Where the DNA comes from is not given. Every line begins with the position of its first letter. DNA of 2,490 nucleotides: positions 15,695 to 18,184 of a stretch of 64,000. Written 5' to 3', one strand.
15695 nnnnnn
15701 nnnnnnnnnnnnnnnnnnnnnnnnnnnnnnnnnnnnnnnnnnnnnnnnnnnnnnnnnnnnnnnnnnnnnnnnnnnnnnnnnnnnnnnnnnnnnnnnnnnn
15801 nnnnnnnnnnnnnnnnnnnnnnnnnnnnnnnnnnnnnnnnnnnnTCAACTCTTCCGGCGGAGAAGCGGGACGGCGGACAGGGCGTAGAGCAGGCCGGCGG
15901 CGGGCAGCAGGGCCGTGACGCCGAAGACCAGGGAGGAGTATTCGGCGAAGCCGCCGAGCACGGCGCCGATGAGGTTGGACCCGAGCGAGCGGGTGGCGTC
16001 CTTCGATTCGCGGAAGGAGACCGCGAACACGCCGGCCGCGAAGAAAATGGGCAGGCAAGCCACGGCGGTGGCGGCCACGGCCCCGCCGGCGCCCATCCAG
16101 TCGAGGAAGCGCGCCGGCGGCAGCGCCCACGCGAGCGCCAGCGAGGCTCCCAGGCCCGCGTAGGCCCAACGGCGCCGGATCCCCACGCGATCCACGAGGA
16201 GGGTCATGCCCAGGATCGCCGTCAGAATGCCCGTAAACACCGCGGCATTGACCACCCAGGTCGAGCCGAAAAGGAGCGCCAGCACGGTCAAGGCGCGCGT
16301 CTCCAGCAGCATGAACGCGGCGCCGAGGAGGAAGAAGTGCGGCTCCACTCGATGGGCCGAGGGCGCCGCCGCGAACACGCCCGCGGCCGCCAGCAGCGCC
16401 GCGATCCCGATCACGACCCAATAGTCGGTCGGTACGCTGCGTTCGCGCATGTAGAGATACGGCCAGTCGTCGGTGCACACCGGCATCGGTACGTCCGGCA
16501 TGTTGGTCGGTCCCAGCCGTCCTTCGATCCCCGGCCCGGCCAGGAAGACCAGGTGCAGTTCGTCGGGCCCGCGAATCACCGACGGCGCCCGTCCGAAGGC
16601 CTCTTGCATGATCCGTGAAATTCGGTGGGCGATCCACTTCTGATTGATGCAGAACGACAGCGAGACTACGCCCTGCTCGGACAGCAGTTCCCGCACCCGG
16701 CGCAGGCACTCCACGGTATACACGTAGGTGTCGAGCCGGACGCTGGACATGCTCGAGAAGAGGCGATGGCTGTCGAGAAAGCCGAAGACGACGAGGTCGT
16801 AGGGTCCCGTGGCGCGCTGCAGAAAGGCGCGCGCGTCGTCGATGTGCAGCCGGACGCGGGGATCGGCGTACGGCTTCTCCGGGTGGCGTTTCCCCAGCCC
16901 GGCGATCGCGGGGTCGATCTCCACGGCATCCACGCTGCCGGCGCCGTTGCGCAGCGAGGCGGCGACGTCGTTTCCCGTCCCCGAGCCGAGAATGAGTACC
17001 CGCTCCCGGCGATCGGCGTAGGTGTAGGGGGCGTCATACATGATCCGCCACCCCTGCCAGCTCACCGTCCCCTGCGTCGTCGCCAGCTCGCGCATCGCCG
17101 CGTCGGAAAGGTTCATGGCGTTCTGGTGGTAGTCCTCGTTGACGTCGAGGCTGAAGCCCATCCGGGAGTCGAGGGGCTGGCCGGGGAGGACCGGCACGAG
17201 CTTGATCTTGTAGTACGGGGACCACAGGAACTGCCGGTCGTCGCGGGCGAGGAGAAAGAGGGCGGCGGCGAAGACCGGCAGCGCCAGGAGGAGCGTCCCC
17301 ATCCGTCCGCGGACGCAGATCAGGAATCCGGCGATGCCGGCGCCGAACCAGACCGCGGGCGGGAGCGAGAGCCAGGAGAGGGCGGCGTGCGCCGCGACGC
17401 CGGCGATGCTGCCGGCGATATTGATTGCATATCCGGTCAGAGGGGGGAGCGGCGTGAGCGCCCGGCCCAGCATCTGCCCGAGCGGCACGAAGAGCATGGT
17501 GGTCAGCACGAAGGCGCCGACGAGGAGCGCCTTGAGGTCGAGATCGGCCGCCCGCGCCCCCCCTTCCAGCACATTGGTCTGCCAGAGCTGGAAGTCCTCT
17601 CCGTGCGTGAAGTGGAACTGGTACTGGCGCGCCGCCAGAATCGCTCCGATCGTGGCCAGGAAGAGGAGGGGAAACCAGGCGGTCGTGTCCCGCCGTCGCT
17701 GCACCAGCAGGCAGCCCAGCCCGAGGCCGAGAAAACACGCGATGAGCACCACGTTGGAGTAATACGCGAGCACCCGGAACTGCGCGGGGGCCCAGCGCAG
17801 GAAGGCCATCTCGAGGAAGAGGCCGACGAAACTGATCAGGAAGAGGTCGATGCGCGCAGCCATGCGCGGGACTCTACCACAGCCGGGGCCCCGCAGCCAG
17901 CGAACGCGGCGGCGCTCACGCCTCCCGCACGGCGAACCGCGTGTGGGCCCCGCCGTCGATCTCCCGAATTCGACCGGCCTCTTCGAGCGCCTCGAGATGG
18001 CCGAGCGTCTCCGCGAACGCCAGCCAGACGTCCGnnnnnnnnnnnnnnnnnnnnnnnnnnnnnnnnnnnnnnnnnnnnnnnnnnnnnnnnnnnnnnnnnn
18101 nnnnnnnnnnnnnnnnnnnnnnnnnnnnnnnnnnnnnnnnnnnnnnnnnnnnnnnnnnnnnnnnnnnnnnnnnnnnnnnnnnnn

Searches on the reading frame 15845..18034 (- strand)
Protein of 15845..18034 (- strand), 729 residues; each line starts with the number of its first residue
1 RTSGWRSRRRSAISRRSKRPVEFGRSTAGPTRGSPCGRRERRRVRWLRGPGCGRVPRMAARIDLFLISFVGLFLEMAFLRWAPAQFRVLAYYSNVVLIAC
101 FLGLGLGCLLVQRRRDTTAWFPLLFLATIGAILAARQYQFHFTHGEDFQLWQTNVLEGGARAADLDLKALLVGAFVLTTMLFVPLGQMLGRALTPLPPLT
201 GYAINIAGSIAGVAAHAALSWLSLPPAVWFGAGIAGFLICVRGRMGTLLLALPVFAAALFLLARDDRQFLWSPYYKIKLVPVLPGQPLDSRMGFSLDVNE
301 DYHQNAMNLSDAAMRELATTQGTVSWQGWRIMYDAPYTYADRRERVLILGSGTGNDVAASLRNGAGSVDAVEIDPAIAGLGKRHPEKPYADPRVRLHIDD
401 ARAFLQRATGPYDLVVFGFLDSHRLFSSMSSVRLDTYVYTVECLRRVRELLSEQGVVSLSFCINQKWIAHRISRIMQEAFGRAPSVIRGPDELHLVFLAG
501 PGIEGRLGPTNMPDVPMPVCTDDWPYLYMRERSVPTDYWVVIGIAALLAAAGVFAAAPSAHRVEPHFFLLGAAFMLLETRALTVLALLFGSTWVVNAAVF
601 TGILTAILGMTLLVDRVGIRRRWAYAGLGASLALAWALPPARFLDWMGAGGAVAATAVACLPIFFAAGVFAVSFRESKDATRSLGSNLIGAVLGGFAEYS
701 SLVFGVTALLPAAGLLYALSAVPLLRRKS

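Call 54: search_protein_families(library=pfam, proteins=[window:15845-18034:-], max_evalue=0.0001)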
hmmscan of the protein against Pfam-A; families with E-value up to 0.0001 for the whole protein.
window:15845-18034:- (729 aa): 1 family
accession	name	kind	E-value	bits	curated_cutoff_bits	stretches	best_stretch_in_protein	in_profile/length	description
PF01564.23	Spermine_synth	-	1.5e-05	25.1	22.9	1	337-476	13-145/186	Spermine/spermidine synthase domain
